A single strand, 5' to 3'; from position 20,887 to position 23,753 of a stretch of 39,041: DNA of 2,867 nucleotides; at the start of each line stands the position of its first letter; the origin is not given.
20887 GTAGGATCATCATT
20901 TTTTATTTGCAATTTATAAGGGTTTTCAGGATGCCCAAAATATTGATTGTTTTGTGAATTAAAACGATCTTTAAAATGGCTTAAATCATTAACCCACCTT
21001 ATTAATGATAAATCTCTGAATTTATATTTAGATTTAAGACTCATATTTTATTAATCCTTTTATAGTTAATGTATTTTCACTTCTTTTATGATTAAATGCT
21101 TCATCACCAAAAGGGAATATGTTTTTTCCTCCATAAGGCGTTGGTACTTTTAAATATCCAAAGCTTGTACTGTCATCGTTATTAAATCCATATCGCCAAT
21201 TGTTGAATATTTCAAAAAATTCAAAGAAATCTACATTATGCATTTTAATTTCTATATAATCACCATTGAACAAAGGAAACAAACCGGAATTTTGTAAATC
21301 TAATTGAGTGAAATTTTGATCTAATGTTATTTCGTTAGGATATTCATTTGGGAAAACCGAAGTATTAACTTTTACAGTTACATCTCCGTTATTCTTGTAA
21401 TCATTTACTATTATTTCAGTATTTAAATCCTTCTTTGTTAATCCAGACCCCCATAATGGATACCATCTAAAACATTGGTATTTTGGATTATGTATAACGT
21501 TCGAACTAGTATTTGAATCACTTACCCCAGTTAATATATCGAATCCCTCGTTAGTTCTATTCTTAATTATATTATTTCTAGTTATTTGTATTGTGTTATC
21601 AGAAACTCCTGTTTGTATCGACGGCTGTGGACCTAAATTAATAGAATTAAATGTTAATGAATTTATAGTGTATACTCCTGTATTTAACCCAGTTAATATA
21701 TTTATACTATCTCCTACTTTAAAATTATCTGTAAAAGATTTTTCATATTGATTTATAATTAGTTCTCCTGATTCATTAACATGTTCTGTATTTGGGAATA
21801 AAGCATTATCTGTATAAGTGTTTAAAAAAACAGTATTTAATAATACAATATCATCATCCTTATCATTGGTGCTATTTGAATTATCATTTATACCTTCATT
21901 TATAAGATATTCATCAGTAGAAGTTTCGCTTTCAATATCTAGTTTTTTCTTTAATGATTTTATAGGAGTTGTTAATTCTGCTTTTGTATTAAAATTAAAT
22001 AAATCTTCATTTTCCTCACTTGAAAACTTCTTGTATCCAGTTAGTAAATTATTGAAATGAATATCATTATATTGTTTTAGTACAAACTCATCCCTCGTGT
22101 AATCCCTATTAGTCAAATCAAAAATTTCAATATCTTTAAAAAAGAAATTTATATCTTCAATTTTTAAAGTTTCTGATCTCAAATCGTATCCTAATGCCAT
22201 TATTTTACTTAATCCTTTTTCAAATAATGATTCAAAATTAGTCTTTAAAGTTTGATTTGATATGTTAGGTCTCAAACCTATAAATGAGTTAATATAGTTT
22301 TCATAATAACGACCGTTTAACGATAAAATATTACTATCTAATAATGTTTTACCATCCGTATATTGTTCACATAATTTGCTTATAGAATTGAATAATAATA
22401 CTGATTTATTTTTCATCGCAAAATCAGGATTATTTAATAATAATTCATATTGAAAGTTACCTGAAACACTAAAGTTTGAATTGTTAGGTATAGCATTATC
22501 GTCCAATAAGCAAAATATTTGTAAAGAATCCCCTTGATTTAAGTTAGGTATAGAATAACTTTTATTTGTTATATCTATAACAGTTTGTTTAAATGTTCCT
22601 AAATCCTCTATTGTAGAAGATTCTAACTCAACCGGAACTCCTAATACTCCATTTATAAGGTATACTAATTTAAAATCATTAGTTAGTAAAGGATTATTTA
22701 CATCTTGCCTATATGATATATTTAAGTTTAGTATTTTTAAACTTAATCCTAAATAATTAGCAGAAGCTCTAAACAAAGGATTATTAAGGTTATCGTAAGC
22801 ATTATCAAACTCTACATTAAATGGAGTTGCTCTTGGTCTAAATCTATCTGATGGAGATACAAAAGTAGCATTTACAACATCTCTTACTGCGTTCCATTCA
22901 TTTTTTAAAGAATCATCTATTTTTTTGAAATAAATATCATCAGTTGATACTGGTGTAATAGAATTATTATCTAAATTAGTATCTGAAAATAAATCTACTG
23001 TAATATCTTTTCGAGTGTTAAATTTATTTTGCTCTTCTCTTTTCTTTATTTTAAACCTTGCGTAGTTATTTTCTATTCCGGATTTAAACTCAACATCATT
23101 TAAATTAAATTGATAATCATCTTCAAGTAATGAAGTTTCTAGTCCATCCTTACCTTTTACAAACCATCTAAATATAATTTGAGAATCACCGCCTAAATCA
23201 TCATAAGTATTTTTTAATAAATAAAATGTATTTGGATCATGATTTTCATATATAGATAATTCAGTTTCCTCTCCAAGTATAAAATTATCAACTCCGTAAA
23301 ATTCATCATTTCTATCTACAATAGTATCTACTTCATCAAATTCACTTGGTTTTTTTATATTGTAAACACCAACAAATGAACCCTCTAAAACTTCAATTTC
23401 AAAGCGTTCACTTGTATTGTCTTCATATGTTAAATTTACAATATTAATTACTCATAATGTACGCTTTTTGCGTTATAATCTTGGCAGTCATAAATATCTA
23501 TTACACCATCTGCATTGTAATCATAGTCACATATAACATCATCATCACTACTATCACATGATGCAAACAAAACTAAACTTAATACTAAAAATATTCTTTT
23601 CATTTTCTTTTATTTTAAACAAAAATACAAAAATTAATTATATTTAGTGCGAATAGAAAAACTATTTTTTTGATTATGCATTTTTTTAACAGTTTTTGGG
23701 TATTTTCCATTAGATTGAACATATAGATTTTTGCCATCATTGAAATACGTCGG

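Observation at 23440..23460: Dit/Tal-like ORF has no canonical start for 225 codons; an ATGAGTA mini-ORF terminates on an in-frame ATT (same arrangement as at the portal)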

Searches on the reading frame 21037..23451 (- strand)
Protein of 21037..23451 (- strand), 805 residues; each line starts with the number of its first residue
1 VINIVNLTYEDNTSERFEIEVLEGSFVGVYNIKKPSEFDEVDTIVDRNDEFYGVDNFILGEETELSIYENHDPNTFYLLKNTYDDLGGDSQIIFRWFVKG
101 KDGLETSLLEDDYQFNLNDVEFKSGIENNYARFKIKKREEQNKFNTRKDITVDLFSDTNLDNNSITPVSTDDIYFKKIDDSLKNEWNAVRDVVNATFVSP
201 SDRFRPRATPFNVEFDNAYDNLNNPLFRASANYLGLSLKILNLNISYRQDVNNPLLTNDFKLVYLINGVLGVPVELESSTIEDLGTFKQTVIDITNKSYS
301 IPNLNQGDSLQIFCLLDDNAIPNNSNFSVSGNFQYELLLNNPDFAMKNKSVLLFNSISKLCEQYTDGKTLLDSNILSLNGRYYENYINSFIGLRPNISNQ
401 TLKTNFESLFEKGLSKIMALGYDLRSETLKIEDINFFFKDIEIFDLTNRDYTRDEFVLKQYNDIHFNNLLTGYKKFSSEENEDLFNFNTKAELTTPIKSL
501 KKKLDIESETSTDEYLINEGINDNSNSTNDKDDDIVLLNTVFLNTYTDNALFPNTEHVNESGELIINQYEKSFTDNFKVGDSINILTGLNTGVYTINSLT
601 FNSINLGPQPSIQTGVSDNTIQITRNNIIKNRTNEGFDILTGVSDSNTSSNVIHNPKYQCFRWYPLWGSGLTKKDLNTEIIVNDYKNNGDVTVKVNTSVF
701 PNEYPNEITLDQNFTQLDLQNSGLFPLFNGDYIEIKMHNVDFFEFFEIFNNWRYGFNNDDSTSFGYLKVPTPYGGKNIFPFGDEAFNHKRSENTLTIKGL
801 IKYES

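Call 7: search_protein_families(library=pfam, proteins=[window:21037-23451:-], max_evalue=0.01)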
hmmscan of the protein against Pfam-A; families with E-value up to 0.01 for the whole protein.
window:21037-23451:- (805 aa): 0 families

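Call 8: search_protein_families(library=phrogs, proteins=[window:21037-23451:-], max_evalue=0.01)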
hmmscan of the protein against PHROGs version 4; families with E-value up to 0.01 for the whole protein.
window:21037-23451:- (805 aa): 1 family
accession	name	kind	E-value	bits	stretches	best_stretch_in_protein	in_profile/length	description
phrog_15220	-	head and packaging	1.1e-19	71.2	2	295-700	325-670/759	virion structural protein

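Call 9: search_dna_similar(query=window:21037-23451:-, collection=phages, mode=protein, max_rows=30)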
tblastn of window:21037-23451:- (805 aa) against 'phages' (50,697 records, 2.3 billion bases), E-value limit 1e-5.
No match.

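Call 10: find_related_loci(query=window:21037-23451:-, collection=viral_contigs, flank=3000)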
Query window:21037-23451:- (805 aa) in viral_contigs; peptide patterns used: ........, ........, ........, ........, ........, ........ (x = any residue, [..] = any of these).
6 stretches matched a pattern, but none encodes a relative of the query by tblastn (E <= 1e-3).

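Call 12: find_homologous_proteins(query=window:21037-23451:-)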
Query window:21037-23451:- (805 aa): 40 proteins with E <= 0.001 among 8000 candidates.
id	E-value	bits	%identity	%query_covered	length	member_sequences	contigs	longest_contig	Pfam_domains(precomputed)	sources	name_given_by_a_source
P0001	0.0e+0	1277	100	72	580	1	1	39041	-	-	-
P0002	0.0e+0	1109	65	100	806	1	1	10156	-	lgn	-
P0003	0.0e+0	1096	65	97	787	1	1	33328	-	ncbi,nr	ncbi:hypothetical protein [uncultured Mediterranean phage uvMED]|nr:hypothetical protein [uncultured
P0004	0.0e+0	1052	62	100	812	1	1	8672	-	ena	-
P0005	2.0e-202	693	45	100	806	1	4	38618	-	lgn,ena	-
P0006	5.1e-202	691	44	100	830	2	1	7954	-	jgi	-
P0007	4.1e-200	685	45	100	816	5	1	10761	-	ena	-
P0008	9.7e-136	472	37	65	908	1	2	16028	-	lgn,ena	-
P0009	1.4e-135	472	38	65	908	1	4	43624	-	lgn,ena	-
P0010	3.1e-135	470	36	72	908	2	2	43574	-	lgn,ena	-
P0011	6.3e-135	469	34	99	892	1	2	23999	-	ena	-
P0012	1.1e-134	469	35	76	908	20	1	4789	-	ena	-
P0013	1.6e-134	468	38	65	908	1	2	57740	-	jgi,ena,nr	nr:MAG TPA: hypothetical protein [Caudoviricetes sp.]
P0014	2.1e-134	468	36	72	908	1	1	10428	-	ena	-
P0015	3.1e-134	467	34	99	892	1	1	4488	-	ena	-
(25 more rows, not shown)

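Call 14: find_encoding_contigs(protein=P0003, flank=10000, max_places=3)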
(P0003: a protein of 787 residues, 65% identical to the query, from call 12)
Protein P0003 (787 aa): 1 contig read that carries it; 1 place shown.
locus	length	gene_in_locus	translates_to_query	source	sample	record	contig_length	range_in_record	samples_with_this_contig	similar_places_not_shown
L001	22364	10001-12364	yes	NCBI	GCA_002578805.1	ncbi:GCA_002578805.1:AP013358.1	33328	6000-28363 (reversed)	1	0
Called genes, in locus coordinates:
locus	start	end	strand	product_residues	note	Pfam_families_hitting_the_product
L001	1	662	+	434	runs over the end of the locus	PF04860:Phage_portal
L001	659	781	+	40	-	-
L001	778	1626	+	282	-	-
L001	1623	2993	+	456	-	-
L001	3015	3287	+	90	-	-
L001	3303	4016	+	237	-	-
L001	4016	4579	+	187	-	-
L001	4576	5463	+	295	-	-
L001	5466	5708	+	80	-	-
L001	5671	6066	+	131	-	-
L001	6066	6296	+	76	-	-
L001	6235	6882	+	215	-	-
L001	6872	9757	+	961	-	PF20155:TMP_3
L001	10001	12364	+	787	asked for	-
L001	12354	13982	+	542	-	-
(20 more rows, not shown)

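Call 15: find_encoding_contigs(protein=P0002, flank=10000, max_places=3)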
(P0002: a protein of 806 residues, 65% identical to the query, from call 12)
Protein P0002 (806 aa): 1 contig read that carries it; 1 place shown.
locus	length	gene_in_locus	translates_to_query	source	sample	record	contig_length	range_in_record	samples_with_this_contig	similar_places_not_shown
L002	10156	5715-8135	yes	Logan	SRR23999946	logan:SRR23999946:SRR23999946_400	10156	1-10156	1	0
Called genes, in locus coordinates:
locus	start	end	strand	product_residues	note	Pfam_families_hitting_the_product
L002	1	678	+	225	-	?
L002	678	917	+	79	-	-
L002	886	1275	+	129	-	-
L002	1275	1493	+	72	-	-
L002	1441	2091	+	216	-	-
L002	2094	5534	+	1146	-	PF20155:TMP_3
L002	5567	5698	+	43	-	-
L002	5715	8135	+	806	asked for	-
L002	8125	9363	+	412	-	-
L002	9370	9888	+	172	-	-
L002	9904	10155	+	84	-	?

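Call 16: find_encoding_contigs(protein=P0005, flank=10000, max_places=3)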
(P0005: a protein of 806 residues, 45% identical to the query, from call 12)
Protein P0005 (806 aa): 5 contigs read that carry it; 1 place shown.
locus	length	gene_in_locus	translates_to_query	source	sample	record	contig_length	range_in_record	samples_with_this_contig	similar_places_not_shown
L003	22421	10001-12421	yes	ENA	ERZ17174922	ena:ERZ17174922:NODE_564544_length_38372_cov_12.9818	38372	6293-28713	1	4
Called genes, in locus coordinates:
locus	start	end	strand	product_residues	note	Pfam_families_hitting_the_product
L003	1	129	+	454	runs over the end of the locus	PF04860:Phage_portal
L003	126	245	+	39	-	-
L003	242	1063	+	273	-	-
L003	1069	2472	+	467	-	-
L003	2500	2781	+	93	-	-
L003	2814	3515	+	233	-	-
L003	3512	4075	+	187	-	-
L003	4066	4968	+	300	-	-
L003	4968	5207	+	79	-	-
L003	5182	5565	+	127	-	-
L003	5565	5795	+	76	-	-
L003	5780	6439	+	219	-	-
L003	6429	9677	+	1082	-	PF10145:PhageMin_Tail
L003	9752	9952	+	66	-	-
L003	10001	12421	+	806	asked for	-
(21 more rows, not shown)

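Call 31: find_encoding_contigs(protein=P0004, flank=3000, max_places=2)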
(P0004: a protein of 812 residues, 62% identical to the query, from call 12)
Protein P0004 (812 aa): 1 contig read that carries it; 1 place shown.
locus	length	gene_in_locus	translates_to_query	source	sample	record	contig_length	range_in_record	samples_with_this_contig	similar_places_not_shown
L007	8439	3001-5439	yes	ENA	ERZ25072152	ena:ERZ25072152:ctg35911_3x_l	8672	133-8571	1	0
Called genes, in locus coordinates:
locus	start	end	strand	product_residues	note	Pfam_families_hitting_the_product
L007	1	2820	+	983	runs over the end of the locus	?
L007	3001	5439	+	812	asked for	-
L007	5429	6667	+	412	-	-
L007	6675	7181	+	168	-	-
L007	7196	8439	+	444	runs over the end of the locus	-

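Call 45: find_encoding_contigs(protein=P0006, flank=1500, max_places=1)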
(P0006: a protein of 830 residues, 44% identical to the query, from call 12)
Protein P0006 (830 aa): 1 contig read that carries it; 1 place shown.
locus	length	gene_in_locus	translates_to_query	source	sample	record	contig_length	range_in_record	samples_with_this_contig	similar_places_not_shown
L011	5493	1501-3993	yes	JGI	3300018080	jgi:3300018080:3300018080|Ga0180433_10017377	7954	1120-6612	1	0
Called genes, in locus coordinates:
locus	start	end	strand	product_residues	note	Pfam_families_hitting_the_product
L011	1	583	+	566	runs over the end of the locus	?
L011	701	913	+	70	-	-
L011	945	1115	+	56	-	-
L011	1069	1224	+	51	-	-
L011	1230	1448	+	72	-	-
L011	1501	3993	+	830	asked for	-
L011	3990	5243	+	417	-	-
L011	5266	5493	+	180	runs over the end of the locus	-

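Call 75: predict_structure(alignment_id=A5)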
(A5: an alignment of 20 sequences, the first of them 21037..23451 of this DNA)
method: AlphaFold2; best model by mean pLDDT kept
length: 805 residues; sequences in the alignment: 20
mean_pLDDT: 84.4   pTM: 0.79
mean pLDDT of the five models: 84.4, 83.7, 81.4, 77.8, 77.6
residues with pLDDT >= 90: 331; 70-90: 389; 50-70: 64; < 50: 21
segments of 3 or more residues with pLDDT < 50: 1-11, 477-485
pLDDT, mean of each block of 10 residues (from residue 1): 29 81 90 89 85 77 88 92 83 86 78 86 78 83 85 94 93 86 86 56 77 77 77 85 86 74 78 88 83 91 85 78 73 89 88 96 91 93 92 76 93 92 89 93 92 89 77 60 54 74 72 82 74 88 93 91 91 88 91 94 92 88 93 91 80 89 89 87 73 91 89 89 89 93 88 87 93 93 91 93 87
secondary structure, 60 per line:
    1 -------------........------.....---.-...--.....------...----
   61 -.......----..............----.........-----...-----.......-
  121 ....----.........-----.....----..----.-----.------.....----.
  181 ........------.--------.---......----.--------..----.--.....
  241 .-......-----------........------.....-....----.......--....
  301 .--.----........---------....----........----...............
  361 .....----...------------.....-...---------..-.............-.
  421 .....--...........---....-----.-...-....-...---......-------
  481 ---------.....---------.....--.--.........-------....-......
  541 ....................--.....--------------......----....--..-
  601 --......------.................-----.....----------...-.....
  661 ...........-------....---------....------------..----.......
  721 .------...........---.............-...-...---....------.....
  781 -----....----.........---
elements in order (helices of 4 or more, strands of 3 or more residues): E14-21 E28-32 E43-47 E54-56 E62-68 H73-86 E91-99 E105-107 E113-116 E121-124 E129-137 H143-147 E171-175 E180-188 E208-213 E236-241 E243-248 E260-267 E274-278 E280-283 E288-294 E297-301 E309-316 E326-329 E334-341 E346-352 H353-365 E370-372 E385-389 H406-418 E420-425 E428-433 H434-438 E442-445 E457-460 E468-473 E490-494 E504-508 H514-522 H530-533 E535-560 E563-567 E582-587 E592-595 E603-608 E615-631 E637-641 H656-671 E679-682 E692-695 H716-721 E728-738 H742-754 E766-769 E776-780 E786-789 E794-802

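Call 77: fold_search(model_id=the predicted structure, library=pdb)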
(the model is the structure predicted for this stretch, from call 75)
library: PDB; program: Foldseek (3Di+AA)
matches with E <= 10: 1354; with E <= 0.001: 34
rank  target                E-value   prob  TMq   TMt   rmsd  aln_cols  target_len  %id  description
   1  8xcg_J                9.7e-07  0.98  0.12  0.15  35.5       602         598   10  Tail tip complex of bacteriophage lambda in the open state (released 2024-05-01)
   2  8xcg_Z                1.1e-05  0.91  0.13  0.16  36.1       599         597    8  Tail tip complex of bacteriophage lambda in the open state (released 2024-05-01)
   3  3mi8_A                1.9e-04  1.00  0.13  0.51   7.3       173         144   13  The structure of TL1A-DCR3 COMPLEX (released 2011-02-23)
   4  7vrn_I                2.3e-04  0.72  0.10  0.18  35.7       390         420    7  Structure of infectious bursal disease virus Gt strain (released 2022-03-30)
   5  2o0o_C                2.5e-04  1.00  0.13  0.50   7.4       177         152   14  Crystal structure of TL1A (released 2007-10-30)
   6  6x83_B                3.0e-04  1.00  0.13  0.52   7.2       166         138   14  Crystal Structure of TNFalpha with fragment compound 6 (released 2021-01-13)
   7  2az5_B                3.2e-04  1.00  0.13  0.51   7.3       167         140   16  Crystal Structure of TNF-alpha with a small molecule inhibitor (released 2005-11-29)
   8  2re9_A                3.2e-04  0.99  0.10  0.35  15.9       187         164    8  Crystal structure of TL1A at 2.1 A (released 2007-10-09)
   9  9eul                  3.5e-04  1.00  0.11  0.20  12.2       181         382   10  Cryo-EM structure of Staphylococcus aureus bacteriophage phi812 central spike protein - knob and petal domains (released 2025-04-09)
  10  2az5_D                3.9e-04  1.00  0.13  0.52   7.2       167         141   15  Crystal Structure of TNF-alpha with a small molecule inhibitor (released 2005-11-29)
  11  7r1m_B                4.1e-04  0.99  0.10  0.40  16.1       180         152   13  Crystal structure of ExsFA, a Bacillus cereus spore exosporium protein (released 2023-02-15)
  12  6brb_A                4.4e-04  1.00  0.12  0.44   8.3       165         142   10  Novel non-antibody protein scaffold targeting CD40L (released 2018-12-05)
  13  7vrp_F                4.4e-04  0.63  0.10  0.17  35.3       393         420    9  Structure of infectious bursal disease virus Gx strain (released 2022-03-30)
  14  6mkz_C                4.6e-04  1.00  0.11  0.41   9.9       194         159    9  Crystal structure of murine 4-1BB/4-1BBL complex (released 2018-12-19)
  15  9ojy_C                5.1e-04  1.00  0.13  0.52   6.6       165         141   13  Crystal structure of TNF alpha in complex with compound 3. (released 2025-07-23)
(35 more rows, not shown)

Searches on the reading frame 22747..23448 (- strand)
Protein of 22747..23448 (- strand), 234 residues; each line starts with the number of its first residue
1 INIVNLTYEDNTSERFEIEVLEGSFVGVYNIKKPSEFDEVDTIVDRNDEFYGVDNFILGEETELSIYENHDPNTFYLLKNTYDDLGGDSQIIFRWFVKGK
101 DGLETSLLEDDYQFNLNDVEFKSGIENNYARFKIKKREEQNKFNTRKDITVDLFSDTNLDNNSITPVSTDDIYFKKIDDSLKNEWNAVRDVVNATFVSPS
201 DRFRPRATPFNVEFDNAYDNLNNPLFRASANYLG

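Call 85: predict_structure(alignment_id=A6)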
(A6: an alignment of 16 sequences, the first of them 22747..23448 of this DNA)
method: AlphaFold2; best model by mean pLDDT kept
length: 234 residues; sequences in the alignment: 16
mean_pLDDT: 61.5   pTM: 0.48
mean pLDDT of the five models: 61.5, 58.5, 58.4, 58.2, 58.1
residues with pLDDT >= 90: 12; 70-90: 90; 50-70: 30; < 50: 102
segments of 3 or more residues with pLDDT < 50: 1-10, 44-55, 140-151, 167-234
pLDDT, mean of each block of 10 residues (from residue 1): 34 81 88 80 49 53 86 90 81 82 75 85 75 75 40 61 57 38 37 36 39 39 42 33
secondary structure, 60 per line:
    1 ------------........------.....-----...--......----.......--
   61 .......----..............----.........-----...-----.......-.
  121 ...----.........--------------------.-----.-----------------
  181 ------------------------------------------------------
elements in order: E13-20 E27-31 E42-47 E52-58 E61-67 H72-85 E90-98 E104-106 E112-115 E120-123 E128-136

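Call 87: fold_search(model_id=the predicted structure, library=pdb)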
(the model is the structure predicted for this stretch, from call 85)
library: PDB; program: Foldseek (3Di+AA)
matches with E <= 10: 356; with E <= 0.001: 0
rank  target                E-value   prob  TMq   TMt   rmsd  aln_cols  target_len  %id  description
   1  8yun_G                2.0e-02  0.82  0.22  0.31   8.4       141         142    9  The crystal structure of HNBP001-HCP (released 2025-07-02)
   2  8zdo_s                3.2e-02  0.96  0.28  0.14   6.3       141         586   10  Cryo-EM structure of Mycobacteriophage Douge baseplate (gp13, gp17, gp23, gp16, gp18 and gp20) (released 2025-06-25)
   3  7zqp_b                3.3e-02  0.91  0.30  0.12   6.9       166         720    8  Tail tip of siphophage T5 : open cone after interaction with bacterial receptor FhuA (released 2023-02-08)
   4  7zhj_b                5.5e-02  0.80  0.29  0.09   9.1       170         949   10  Tail tip of siphophage T5 : tip proteins (released 2023-02-08)
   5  9cuy_X                6.2e-02  0.82  0.25  0.20   7.9       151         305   11  Bacteriophage PhiTE extended baseplate (released 2025-04-16)
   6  7fcf_E                6.6e-02  0.77  0.24  0.34   8.6       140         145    6  Crystal structure of T6SS Hcp protein (released 2022-07-20)
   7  7mie                  8.2e-02  0.84  0.23  0.22   6.2       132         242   10  Crystal structure of the Borreliella burgdorferi PlzA protein in complex with c-di-GMP (released 2021-06-30)
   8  9b45_d                8.2e-02  0.60  0.24  0.21   8.8       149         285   11  Pseudomonas phage Pa193 baseplate complex and tail fiber (released 2024-10-16)
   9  4f07_K                1.4e-01  0.28  0.21  0.28   8.6       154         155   13  Structure of the Styrene Monooxygenase Flavin Reductase (SMOB) from Pseudomonas putida S12 (released 2013-05-08)
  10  9h4p_BD               2.0e-01  0.63  0.27  0.08  12.4       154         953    6  Tail of full Haloferax tailed virus 1 (released 2025-08-27)
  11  5dkl_B                2.1e-01  0.15  0.15  0.20  11.9       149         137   10  Structure of the light-state dimer of the blue light photoreceptor Aureochrome 1a LOV from P. tricornutum (released 2016-01-13)
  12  3uid_A                2.1e-01  0.15  0.16  0.20  13.0       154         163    9  Crystal Structure of Protein Ms6760 from Mycobacterium smegmatis (released 2011-11-23)
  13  8fuv_A                2.3e-01  0.44  0.25  0.37  10.1       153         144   10  Pseudomonas phage E217 extended sheath and tail tube (released 2023-07-26)
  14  8eon_E                2.4e-01  0.63  0.26  0.22   8.5       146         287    8  Pseudomonas phage E217 baseplate complex (released 2023-07-26)
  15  6u9f_A                2.7e-01  0.35  0.25  0.10   7.8       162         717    9  Structure of Francisella PdpA-VgrG Complex, Lidded (released 2019-10-23)
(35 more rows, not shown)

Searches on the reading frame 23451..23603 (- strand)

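Call 7: search_protein_families(library=pfam, proteins=[window:23451-23603:-], max_evalue=0.01)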
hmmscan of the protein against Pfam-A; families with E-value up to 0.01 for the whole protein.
window:23451-23603:- (51 aa): 0 families

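Call 8: search_protein_families(library=phrogs, proteins=[window:23451-23603:-], max_evalue=0.01)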
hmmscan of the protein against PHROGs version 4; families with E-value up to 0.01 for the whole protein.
window:23451-23603:- (51 aa): 1 family
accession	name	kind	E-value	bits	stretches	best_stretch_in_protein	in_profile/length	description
phrog_6073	-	lysis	0.0074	17.6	0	4-43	5-50/67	Rz-like spanin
